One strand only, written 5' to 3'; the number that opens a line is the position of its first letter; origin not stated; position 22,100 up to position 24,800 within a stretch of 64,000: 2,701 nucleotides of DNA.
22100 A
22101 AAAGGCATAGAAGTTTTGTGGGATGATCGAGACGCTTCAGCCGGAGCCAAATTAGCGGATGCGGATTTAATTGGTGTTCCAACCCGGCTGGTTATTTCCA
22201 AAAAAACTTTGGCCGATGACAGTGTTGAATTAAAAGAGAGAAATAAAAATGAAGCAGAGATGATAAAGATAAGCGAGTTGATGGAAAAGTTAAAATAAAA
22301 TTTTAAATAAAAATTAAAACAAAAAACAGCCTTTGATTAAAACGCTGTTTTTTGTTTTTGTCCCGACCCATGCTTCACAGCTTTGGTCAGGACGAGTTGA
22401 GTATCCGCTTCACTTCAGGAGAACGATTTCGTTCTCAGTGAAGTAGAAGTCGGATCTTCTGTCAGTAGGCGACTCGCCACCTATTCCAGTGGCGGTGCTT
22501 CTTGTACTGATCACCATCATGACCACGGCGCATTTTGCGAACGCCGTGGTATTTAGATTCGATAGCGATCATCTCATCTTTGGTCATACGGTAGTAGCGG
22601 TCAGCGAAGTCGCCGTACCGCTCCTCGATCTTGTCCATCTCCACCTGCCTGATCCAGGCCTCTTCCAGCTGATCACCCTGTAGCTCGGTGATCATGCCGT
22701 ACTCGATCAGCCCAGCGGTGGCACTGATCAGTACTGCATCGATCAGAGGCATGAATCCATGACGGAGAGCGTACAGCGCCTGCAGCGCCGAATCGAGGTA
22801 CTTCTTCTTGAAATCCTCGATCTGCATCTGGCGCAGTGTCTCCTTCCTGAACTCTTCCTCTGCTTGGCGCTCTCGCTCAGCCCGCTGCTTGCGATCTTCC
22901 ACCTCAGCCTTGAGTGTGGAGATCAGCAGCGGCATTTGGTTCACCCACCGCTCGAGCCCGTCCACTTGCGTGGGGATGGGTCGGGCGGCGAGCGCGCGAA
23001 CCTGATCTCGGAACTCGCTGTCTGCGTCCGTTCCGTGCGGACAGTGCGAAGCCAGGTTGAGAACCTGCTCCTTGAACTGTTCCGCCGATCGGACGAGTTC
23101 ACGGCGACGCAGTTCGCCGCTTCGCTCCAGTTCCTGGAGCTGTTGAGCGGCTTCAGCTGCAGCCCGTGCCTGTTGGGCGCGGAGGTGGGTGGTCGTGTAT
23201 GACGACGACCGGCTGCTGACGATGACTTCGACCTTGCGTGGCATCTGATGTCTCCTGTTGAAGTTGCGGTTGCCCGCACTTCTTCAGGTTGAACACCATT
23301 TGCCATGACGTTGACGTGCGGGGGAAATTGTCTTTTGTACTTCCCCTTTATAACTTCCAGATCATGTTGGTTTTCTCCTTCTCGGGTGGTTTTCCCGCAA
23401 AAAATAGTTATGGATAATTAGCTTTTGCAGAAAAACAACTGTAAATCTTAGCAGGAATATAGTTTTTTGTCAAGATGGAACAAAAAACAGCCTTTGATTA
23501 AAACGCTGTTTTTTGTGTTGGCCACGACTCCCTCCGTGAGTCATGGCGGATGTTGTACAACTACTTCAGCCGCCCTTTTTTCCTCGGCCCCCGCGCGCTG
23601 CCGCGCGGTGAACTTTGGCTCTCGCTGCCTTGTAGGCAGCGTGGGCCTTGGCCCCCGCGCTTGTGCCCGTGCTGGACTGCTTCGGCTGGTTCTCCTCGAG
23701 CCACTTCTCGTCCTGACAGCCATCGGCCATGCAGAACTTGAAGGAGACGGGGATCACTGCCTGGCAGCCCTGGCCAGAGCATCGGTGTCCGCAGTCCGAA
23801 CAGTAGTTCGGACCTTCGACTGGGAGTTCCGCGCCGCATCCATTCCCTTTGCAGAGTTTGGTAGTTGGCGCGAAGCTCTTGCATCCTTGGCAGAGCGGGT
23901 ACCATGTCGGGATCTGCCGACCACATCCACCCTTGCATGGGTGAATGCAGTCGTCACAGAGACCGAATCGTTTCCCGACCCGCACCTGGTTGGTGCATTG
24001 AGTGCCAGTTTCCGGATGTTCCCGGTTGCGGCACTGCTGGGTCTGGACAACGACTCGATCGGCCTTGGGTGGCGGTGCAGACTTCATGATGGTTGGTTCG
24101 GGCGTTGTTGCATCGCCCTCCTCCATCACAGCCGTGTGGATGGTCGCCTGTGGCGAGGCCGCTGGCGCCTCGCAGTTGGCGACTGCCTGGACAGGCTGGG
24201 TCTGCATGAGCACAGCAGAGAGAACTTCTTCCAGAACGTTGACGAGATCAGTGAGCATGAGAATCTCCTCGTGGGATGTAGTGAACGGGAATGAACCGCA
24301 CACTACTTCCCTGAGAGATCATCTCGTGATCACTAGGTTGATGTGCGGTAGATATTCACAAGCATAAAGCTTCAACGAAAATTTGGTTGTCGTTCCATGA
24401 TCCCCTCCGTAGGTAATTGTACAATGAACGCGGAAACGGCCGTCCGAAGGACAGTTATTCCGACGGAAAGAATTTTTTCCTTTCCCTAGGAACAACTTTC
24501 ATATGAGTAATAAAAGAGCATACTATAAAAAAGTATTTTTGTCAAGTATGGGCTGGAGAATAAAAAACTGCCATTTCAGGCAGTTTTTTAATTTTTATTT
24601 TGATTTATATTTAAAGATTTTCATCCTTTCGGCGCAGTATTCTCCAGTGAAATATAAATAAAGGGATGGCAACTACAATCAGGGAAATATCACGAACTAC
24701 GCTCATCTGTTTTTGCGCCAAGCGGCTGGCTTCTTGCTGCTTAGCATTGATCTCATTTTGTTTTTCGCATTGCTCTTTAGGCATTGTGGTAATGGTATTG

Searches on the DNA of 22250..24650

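Call 86: search_rna_families(source=window, start=22250, end=24650, threshold=evalue, max_evalue=1)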
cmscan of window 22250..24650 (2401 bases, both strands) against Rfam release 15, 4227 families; matches with E-value up to 1: 6.
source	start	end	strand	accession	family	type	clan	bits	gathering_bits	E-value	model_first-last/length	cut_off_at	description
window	24521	24596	+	RF01480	rli52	Cis-reg;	-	29.9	70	0.069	1-95/95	no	Listeria sRNA rli52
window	24521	24593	+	RF01859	Phe_leader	Cis-reg; leader;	-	24.1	55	0.45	1-125/125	no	Phenylalanine leader peptide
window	24530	24601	+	RF01770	rimP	Cis-reg; leader;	-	23.6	47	0.68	1-102/102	no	Gammaprotebacteria rimP leader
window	24548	24650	-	RF00125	IS128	Gene; sRNA;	-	21.1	80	0.21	113-209/209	5'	IS128 RNA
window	22456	22515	-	RF01128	sR43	Gene; snRNA; snoRNA; CD-box;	-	17.9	45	0.19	1-56/56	no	Small nucleolar RNA sR42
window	23704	23769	+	RF01973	H19_2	Gene; lncRNA;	-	17.4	50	0.25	1-69/69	no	H19 conserved region 2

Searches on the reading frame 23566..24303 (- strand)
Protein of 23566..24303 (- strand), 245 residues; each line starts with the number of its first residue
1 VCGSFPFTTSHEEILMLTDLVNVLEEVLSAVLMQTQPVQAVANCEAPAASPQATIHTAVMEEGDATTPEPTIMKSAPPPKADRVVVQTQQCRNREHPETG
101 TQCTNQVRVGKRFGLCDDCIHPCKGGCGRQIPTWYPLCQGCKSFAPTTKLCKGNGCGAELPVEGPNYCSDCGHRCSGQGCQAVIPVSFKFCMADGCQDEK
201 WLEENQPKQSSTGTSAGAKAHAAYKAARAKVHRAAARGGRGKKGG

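Call 16: search_protein_families(library=pfam, proteins=[window:23566-24303:-], max_evalue=0.01)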
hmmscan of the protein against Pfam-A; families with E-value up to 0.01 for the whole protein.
window:23566-24303:- (245 aa): 0 families

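Call 47: find_homologous_proteins(query=window:23566-24303:-)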
Query window:23566-24303:- (245 aa): 2 proteins with E <= 0.001 among 806 candidates.
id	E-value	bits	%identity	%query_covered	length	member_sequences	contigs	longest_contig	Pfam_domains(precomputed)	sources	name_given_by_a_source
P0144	1.1e-154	531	100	94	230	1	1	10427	-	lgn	-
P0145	4.6e-59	218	51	93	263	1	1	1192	-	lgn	-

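Call 55: search_protein_families(library=ncbifam, proteins=[window:23566-24303:-], max_evalue=0.01)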
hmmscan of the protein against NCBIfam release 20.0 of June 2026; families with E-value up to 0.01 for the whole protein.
window:23566-24303:- (245 aa): 0 families
